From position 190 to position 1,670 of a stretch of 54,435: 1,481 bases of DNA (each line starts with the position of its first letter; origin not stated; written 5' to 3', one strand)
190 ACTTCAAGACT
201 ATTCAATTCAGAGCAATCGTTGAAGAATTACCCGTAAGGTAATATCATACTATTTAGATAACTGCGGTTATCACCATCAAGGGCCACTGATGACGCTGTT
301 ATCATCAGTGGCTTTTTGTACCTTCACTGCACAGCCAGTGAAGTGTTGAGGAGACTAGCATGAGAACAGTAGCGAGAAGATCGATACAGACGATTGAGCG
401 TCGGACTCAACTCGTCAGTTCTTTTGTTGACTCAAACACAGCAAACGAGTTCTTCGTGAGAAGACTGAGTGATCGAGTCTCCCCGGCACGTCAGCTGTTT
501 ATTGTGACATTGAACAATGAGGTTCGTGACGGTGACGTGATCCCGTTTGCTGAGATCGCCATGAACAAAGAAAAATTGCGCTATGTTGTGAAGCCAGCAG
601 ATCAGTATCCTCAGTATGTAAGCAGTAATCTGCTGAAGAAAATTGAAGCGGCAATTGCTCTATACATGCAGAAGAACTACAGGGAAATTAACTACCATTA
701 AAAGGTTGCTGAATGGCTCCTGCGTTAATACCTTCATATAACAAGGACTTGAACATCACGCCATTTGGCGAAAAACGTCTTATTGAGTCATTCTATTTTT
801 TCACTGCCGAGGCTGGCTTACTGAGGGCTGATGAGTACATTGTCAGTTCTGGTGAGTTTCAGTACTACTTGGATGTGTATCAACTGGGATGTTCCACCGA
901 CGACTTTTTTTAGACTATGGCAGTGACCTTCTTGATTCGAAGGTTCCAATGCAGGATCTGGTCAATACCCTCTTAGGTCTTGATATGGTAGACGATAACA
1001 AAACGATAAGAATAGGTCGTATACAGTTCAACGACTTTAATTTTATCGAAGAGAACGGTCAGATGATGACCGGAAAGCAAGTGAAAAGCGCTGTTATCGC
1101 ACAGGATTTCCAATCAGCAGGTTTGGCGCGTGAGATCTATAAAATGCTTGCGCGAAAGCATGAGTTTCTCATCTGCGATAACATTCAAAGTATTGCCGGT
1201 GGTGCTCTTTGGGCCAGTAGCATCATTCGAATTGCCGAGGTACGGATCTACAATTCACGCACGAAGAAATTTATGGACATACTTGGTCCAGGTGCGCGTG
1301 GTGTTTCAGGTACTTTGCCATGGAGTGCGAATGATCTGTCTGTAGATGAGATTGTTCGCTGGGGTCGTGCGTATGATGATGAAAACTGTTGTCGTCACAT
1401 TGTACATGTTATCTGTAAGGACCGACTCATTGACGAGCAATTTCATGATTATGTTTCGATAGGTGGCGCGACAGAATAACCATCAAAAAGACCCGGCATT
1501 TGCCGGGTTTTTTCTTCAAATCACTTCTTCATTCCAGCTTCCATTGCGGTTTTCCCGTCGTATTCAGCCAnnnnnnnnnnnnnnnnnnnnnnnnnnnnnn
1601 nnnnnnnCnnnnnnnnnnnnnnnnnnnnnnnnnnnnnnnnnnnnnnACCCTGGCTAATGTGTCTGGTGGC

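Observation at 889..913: Reading frame of the second cargo gene is broken at a T7 homopolymer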

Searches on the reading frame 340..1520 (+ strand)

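Call 20: search_protein_families(library=pfam, proteins=[L001:4374-5138:+], max_evalue=1)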
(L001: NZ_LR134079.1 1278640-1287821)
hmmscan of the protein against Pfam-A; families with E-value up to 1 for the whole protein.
L001:4374-5138:+ (255 aa): 0 families
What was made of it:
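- On GNAT/RHH type II toxin-antitoxin (TacAT, AtaRT, KacAT): Gene 1 matches no Pfam family at E up to 1, which covers DUF1778 (call 20).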

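Call 21: search_protein_families(library=padloc, proteins=[L001:4374-5138:+], max_evalue=1)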
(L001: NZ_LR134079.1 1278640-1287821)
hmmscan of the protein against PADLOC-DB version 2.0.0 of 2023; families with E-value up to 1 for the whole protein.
L001:4374-5138:+ (255 aa): 0 families
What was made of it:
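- On Known anti-phage defence systems (PADLOC-DB 2.0): No family at E up to 1 for either protein (call 21).
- Closest known: GNAT-fold tRNA-acetylating toxins with RHH antitoxins. Different: Neither gene matches any Pfam family at E up to 1, which covers the GNAT and DUF1778 models (call 20), and neither matches PADLOC (call 21).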

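Call 22: search_protein_families(library=phrogs, proteins=[L001:4374-5138:+], max_evalue=1)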
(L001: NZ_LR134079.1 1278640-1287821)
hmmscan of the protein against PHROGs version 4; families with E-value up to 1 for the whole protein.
L001:4374-5138:+ (255 aa): 3 families
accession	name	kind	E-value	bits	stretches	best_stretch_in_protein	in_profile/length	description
phrog_3307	-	unknown function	1.4e-59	202.8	1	1-236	1-240/241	-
phrog_17487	-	unknown function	0.074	14.3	1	146-178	53-85/147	-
phrog_7522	-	unknown function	0.13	12.6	1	123-181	99-158/210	-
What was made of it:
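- On Frameshift-disrupted gene (homopolymer indel): PHROG 3307 matches in a single stretch (call 22).
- Checked: PHROG 3307 aligns to the repaired protein as one stretch (residues 1-236 against profile 1-240 of 241, E 1.4e-59, call 22).
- PHROG 3307 spans the break in one stretch (call 22).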

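Call 23: search_protein_families(library=ncbifam, proteins=[L001:4374-5138:+], max_evalue=1)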
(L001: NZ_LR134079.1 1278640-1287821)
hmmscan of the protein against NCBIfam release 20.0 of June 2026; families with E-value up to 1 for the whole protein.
L001:4374-5138:+ (255 aa): 1 family
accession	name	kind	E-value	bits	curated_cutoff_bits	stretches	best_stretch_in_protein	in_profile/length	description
NF006152.0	PRK08296.1-4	equivalog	0.11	10.8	723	1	48-93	187-231/609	hypothetical protein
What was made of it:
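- Tried and rejected: Pfam, PADLOC and NCBIfam scans of both proteins found nothing meaningful (calls 20, 21, 23).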

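Call 24: search_dna_similar(query=L001:4374-5138:+, collection=phages, mode=protein, max_rows=40, rows=spread)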
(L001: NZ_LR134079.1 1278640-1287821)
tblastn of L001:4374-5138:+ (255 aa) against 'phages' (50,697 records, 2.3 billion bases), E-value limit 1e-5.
Records with a match: 8; places in all: 8; records where one place covers at least 80% of the query: 8.
Best place of each record, by identity: 95-99% 4; <60% 4.
By first word of the organism name: Escherichia 5; Salmonella 2; Klebsiella 1.
By host as written in the record: Escherichia coli C 3; Escherichia coli str. K-12 substr. MG1655 2; Salmonella enterica subsp. enterica serovar Typhimurium strain LT2 2; Klebsiella pneumoniae 4727 1.
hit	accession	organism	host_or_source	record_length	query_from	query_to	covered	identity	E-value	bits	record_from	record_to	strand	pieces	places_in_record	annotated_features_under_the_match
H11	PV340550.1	Escherichia phage PhiR12_2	Escherichia coli str. K-12 substr. ...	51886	1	255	100%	97.4%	7e-125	534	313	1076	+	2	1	hypothetical protein (x2)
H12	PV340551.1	Escherichia phage PhiR12_2_star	Escherichia coli C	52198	1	255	100%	97.4%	7e-125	534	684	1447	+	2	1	hypothetical protein (x2)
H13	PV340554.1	Escherichia phage PhiR12_5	Escherichia coli C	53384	1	255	100%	97.4%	7e-125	534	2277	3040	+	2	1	hypothetical protein (x2)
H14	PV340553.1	Escherichia phage PhiR12_4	Escherichia coli C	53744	1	255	100%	97.4%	7e-125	534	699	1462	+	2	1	hypothetical protein (x2)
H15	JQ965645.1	Salmonella phage SSU5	Salmonella enterica subsp. enterica ...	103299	1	234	92%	32.9%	2e-32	130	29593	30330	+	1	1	hypothetical protein (x2)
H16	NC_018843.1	Salmonella phage SSU5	Salmonella enterica subsp. enterica ...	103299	1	234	92%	32.9%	2e-32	130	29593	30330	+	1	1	hypothetical protein (x2)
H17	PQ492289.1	Klebsiella phage vB_KpnS_p4727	Klebsiella pneumoniae 4727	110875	1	236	93%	29.3%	7e-25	108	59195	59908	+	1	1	record has no annotation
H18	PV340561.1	Escherichia phage PhiR41_1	Escherichia coli str. K-12 substr. ...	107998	1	241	95%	28.5%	1e-23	105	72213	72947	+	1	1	hypothetical protein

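Call 25: find_homologous_proteins(query=L001:4374-5138:+)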
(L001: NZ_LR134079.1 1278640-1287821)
Query L001:4374-5138:+ (255 aa): 31 proteins with E <= 0.001 among 1175 candidates.
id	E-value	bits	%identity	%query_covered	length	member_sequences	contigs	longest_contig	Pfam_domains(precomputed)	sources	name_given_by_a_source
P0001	1.2e-168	577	100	100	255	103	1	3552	-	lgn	-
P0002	8.6e-131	453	77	98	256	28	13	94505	-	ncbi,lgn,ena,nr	ncbi:TPA: hypothetical protein I3790_003635 [Enterobacter cloacae]|nr:hypothetical protein [Enteroba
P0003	2.6e-130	452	79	95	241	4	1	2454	-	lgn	-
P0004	7.6e-116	404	71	95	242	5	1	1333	-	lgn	-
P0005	6.0e-113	395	71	95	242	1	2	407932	-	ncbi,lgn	ncbi:TPA: hypothetical protein ACPZO0_002156 [Yersinia enterocolitica]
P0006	2.2e-91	324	59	95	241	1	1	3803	-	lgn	-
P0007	2.9e-91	324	59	94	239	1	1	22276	-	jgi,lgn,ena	-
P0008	1.7e-90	321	59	95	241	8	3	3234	-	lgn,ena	-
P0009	2.0e-88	315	58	94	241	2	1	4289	-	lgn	-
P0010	4.5e-88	313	56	94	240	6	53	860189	-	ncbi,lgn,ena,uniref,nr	ncbi:hypothetical protein ACS78V_20890 [Yersinia enterocolitica]|uniref:hypothetical protein n=1 Tax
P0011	1.4e-87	312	55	95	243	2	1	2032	-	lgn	-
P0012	2.9e-87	311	56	95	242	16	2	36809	-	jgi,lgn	jgi:hypothetical protein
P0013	1.7e-86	308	55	95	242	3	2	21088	-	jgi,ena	-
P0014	4.5e-85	304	54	95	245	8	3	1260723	-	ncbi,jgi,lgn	-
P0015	2.2e-84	301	54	94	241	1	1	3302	-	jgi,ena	-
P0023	1.4e-72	263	49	94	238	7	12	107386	-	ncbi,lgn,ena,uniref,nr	ncbi:MAG: hypothetical protein E6X23_20155 [Mixta calida]|uniref:hypothetical protein n=1 Tax=Mixta 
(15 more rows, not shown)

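Call 26: get_annotated_region(hit=H11, flank=3000)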
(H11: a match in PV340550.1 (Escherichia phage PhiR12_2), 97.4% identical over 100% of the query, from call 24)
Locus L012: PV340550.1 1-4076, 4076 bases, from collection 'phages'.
description: Escherichia phage PhiR12_2, complete genome.
organism: Escherichia phage PhiR12_2 (NCBI taxid 3416472)
taxonomy: Viruses
host: Escherichia coli str. K-12 substr. MG1655; source: -; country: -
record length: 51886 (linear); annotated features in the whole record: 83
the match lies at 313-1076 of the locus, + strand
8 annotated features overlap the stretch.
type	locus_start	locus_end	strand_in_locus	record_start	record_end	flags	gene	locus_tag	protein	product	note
CDS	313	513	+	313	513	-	-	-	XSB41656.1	hypothetical protein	-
CDS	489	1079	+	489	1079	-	-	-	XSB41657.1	hypothetical protein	-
CDS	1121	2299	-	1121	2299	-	-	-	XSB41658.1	integrase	-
CDS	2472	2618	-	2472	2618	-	-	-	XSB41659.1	hypothetical protein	-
CDS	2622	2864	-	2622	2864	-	-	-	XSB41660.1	hypothetical protein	-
CDS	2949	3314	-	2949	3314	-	-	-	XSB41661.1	Ea22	ea22 protein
CDS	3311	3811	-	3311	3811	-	-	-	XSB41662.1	hypothetical protein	EaA protein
CDS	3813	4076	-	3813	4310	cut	-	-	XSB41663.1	Ea22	ea22 protein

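Call 27: get_annotated_region(hit=H13, flank=3000)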
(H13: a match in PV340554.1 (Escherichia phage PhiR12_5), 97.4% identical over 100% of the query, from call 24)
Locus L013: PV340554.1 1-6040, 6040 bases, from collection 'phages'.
description: Escherichia phage PhiR12_5, complete genome.
organism: Escherichia phage PhiR12_5 (NCBI taxid 3416476)
taxonomy: Viruses
host: Escherichia coli C; source: -; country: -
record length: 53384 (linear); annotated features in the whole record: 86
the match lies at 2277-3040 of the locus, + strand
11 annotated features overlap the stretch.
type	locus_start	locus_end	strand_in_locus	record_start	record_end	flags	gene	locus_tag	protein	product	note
CDS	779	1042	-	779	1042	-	-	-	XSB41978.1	hypothetical protein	Insertion element IS407 (Burkholderia multivorans) transposase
CDS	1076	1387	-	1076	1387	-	-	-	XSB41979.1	integrase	Integrase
CDS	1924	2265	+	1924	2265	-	-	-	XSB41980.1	hypothetical protein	-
CDS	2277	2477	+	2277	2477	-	-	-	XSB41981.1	hypothetical protein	-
CDS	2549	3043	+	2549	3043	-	-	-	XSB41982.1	hypothetical protein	-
CDS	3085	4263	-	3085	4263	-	-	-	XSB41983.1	integrase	-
CDS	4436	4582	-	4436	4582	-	-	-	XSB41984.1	hypothetical protein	-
CDS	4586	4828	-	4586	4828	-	-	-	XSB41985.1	hypothetical protein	-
CDS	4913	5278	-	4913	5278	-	-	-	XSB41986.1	Ea22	ea22 protein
CDS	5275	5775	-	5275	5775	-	-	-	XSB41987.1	hypothetical protein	EaA protein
CDS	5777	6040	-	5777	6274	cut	-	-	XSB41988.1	Ea22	ea22 protein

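Call 28: get_annotated_region(hit=H12, flank=1000)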
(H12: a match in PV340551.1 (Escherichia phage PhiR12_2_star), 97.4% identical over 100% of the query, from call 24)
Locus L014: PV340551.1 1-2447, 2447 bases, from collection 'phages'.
description: Escherichia phage PhiR12_2_star, complete genome.
organism: Escherichia phage PhiR12_2_star (NCBI taxid 3416473)
taxonomy: Viruses
host: Escherichia coli C; source: -; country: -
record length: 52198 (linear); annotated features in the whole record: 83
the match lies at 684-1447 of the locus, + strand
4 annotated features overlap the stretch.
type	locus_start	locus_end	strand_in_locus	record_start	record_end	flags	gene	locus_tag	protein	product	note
CDS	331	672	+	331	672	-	-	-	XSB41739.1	hypothetical protein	-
CDS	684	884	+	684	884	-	-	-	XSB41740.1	hypothetical protein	-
CDS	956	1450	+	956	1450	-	-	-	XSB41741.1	hypothetical protein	-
CDS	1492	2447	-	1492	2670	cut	-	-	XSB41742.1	integrase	-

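Call 29: get_annotated_region(hit=H14, flank=1000)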
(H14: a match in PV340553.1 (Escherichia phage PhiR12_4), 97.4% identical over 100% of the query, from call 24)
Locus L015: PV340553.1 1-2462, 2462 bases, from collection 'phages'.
description: Escherichia phage PhiR12_4, complete genome.
organism: Escherichia phage PhiR12_4 (NCBI taxid 3416475)
taxonomy: Viruses
host: Escherichia coli C; source: -; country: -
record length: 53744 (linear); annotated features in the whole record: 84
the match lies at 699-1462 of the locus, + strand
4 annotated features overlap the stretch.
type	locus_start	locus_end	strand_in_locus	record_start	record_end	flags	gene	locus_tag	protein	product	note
CDS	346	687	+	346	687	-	-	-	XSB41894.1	hypothetical protein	-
CDS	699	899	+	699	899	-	-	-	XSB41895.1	hypothetical protein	-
CDS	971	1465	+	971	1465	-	-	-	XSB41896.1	hypothetical protein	-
CDS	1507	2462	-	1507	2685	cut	-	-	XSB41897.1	integrase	-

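Call 37: search_solved_structures(query=A1, max_evalue=10)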
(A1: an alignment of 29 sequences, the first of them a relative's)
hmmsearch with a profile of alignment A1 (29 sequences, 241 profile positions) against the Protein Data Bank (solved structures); distinct sequences matched with E-value up to 10: 2.
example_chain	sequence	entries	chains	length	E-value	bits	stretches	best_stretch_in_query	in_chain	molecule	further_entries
6dtl_A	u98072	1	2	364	0.23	14.5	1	4-64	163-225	Mitogen-activated protein kinase 6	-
5ci6_A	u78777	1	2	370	0.24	14.5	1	4-64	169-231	Mitogen-activated protein kinase 6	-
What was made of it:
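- Tried and rejected: A profile search of PDB sequences gave only chance-level MAP-kinase hits at E 0.23 (call 37).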

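Call 39: find_encoding_contigs(protein=P0002, flank=4000, max_places=4)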
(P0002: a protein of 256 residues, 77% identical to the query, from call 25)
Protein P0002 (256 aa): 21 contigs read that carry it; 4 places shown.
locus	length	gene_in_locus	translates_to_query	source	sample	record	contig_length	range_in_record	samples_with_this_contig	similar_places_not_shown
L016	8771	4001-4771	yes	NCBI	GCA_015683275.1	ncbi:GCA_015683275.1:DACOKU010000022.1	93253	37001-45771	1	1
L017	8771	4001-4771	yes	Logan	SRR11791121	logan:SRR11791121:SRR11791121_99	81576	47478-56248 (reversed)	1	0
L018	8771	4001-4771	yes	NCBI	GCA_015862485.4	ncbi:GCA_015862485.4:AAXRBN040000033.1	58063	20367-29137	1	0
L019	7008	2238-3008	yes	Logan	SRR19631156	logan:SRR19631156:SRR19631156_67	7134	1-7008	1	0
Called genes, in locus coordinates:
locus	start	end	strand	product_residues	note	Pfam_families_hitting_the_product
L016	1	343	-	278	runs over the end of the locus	-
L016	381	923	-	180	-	PF01973:MptE-like (faint)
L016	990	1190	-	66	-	-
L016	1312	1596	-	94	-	PF24729:Acb2_Tad1_hairpin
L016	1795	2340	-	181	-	-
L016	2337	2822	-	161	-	PF05257:CHAP (weak)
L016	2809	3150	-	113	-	PF05106:Phage_holin_3_1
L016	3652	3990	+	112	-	-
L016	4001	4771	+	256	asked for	-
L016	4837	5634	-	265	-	PF27659:CHP02642 (faint), PF03589:Antiterm, PF00684:DnaJ_CXXCXGXG (faint), PF03589:Antiterm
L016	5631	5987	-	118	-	PF05866:RusA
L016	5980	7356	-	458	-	PF00145:DNA_methylase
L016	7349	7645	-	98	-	PF06147:DUF968 (weak), PF16786:RecA_dep_nuc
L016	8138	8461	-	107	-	-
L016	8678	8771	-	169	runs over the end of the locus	PF08241:Methyltransf_11 (faint)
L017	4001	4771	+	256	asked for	-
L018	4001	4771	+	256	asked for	-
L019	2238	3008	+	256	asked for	-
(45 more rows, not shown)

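Call 40: find_encoding_contigs(protein=P0010, flank=4000, max_places=4)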
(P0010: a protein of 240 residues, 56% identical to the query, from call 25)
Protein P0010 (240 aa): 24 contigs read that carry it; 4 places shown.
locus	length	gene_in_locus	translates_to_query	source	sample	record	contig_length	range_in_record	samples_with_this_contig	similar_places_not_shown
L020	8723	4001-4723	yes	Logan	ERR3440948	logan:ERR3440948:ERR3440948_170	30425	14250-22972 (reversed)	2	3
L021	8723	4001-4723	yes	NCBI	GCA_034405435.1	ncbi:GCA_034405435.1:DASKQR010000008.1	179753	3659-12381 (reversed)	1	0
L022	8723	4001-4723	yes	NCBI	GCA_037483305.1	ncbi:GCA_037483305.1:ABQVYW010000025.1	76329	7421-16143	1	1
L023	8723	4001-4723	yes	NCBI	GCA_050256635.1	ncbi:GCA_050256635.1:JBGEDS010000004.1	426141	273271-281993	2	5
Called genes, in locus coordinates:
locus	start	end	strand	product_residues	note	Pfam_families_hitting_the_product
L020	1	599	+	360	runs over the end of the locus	PF19774:DUF6260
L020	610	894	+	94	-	-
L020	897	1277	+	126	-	PF24085:DUF7370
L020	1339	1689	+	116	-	-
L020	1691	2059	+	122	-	-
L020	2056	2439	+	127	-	PF23842:Phage_tail_terminator_3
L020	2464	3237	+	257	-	PF02368:Big_2 (weak)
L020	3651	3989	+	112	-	-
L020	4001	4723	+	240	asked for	-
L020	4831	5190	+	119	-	PF27000:PH_gly_zipper (weak)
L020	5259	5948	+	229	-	PF19759:DUF6246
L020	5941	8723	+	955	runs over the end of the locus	PF20155:TMP_3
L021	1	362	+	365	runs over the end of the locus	PF19774:DUF6260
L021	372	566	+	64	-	-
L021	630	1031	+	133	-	PF24085:DUF7370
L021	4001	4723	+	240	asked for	-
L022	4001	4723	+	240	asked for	-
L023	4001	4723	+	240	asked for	-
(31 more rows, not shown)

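Call 41: find_encoding_contigs(protein=P0023, flank=4000, max_places=4)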
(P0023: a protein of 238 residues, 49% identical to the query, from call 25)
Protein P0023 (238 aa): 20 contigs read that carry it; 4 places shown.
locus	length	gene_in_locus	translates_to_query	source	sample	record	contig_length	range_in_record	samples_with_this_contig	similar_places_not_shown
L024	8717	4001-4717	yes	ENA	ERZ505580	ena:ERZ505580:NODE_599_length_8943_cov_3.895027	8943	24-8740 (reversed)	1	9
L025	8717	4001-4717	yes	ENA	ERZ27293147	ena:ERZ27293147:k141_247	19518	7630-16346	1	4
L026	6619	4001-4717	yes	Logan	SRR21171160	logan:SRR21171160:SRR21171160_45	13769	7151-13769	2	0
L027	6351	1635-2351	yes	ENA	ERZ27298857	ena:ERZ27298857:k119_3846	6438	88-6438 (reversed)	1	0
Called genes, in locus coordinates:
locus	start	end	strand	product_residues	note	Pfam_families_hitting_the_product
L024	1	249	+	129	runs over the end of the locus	PF20557:DnaT_2 (faint)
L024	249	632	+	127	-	-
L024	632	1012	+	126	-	-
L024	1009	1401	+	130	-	PF13554:Phage_tail_terminator_5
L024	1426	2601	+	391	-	PF18906:Phage_tube_2, PF02368:Big_2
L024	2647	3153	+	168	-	PF27119:Phage_YdaY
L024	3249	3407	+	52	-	-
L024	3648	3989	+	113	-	-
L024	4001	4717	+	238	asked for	-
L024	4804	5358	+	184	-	PF13248:Zn_ribbon_3 (weak)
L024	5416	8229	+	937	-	PF06791:TMP_2, PF24622:TMP_4, PF09718:Tape_meas_lam_C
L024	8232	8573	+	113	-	PF05939:Phage_min_tail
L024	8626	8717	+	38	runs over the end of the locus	?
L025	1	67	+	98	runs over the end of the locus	-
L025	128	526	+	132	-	PF24085:DUF7370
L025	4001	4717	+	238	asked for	-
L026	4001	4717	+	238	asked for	-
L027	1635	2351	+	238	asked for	-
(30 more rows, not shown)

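Call 43: predict_structure(alignment_id=A1)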
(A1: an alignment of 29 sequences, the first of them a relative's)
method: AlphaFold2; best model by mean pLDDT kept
length: 255 residues; sequences in the alignment: 29
mean_pLDDT: 77.3   pTM: 0.76
mean pLDDT of the five models: 77.3, 76.6, 75.8, 75.7, 74.0
residues with pLDDT >= 90: 89; 70-90: 90; 50-70: 51; < 50: 25
segments of 3 or more residues with pLDDT < 50: 1-10, 159-167, 251-255
pLDDT, mean of each block of 10 residues (from residue 1): 29 73 93 93 84 93 92 93 94 93 90 94 83 77 86 72 47 84 87 71 57 60 64 88 57 36
secondary structure, 60 per line:
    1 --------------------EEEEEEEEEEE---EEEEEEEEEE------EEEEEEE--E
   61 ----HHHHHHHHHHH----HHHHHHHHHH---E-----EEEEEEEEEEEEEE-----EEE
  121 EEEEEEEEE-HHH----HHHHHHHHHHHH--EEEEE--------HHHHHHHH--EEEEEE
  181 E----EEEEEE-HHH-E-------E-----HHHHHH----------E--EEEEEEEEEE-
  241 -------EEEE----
elements in order: E21-31 E35-44 E51-57 H65-75 H80-89 E99-112 E118-129 H138-149 E152-156 H165-172 E175-181 E186-191 H211-216 E230-239 E248-251
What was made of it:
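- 910..1479 (+): 3' part of cargo gene 2 in frame 1 (codons 67-255 of the intact gene plus stop). It holds the GNAT-like core, including the Q134-S-A-G-L-A139 motif. The AlphaFold model has pLDDT 77 and pTM 0.76 (call 43).
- On Frameshift-disrupted gene (homopolymer indel): Inferred from truncation at residue 66, before helix alpha-1 of the GNAT core (call 43).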

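Call 47: fold_search(model_id=the predicted structure, library=pdb)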
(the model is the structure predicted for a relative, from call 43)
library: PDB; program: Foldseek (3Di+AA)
matches with E <= 10: 642; with E <= 0.001: 0
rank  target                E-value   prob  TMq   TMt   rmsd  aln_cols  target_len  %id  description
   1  9mjg_E                6.4e-03  0.99  0.27  0.23   5.6       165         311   10  Crystal structure of HAT1 in complex with XS380871 (released 2025-02-05)
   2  9mjg_D                6.7e-03  0.99  0.27  0.22   6.0       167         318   11  Crystal structure of HAT1 in complex with XS380871 (released 2025-02-05)
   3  5c88_A                7.6e-03  0.96  0.26  0.39  12.8       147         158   10  Crystal structure of Ard1 N-terminal acetyltransferase from Sulfolobus solfataricus in monoclinic form (released 2016-01-13)
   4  3sxn_A                7.6e-03  0.93  0.23  0.15  12.1       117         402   14  Mycobacterium tuberculosis Eis protein initiates modulation of host immune responses by acetylation of DUSP16/MKP-7 (released 2012-05-23)
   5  9mjg_A                8.0e-03  0.98  0.27  0.22   6.0       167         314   11  Crystal structure of HAT1 in complex with XS380871 (released 2025-02-05)
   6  4h6z_A                8.5e-03  0.93  0.21  0.32   5.6       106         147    8  Tubulin acetyltransferase (released 2012-11-07)
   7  9mjg_B                9.5e-03  0.98  0.28  0.23   5.5       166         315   11  Crystal structure of HAT1 in complex with XS380871 (released 2025-02-05)
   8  9mjg_C                1.0e-02  0.97  0.26  0.21   7.7       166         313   10  Crystal structure of HAT1 in complex with XS380871 (released 2025-02-05)
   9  6ag4                  1.3e-02  0.93  0.26  0.38  13.2       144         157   12  Crystal structure of Ard1 N-terminal acetyltransferase H88A/E127A mutant from Sulfolobus solfataricus (released 2019-08-14)
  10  4lx9                  1.5e-02  0.93  0.26  0.39  13.2       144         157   11  Archaeal amino-terminal acetyltransferase (NAT) bound to acetyl coenzyme A (released 2013-08-21)
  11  4hny_D                2.1e-02  0.75  0.27  0.31  16.0       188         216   10  Apo N-terminal acetyltransferase complex A (released 2014-03-26)
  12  4xpd_B                3.1e-02  0.75  0.27  0.35  16.3       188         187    8  Crystal structure of yeast N-terminal acetyltransferase NatE (ppGpp) in complex with a bisubstrate (released 2016-07-20)
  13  4h6u_A                3.5e-02  0.92  0.19  0.28   3.9        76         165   10  Tubulin acetyltransferase mutant (released 2012-11-07)
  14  7cs1_B                3.5e-02  0.77  0.25  0.33   8.7       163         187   10  Aminoglycoside 2'-N-acetyltransferase from Mycolicibacterium smegmatis-Complex with Coenzyme A and Neomycin (released 2021-06-23)
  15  4h6u_B                3.7e-02  0.89  0.20  0.29   3.8        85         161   10  Tubulin acetyltransferase mutant (released 2012-11-07)
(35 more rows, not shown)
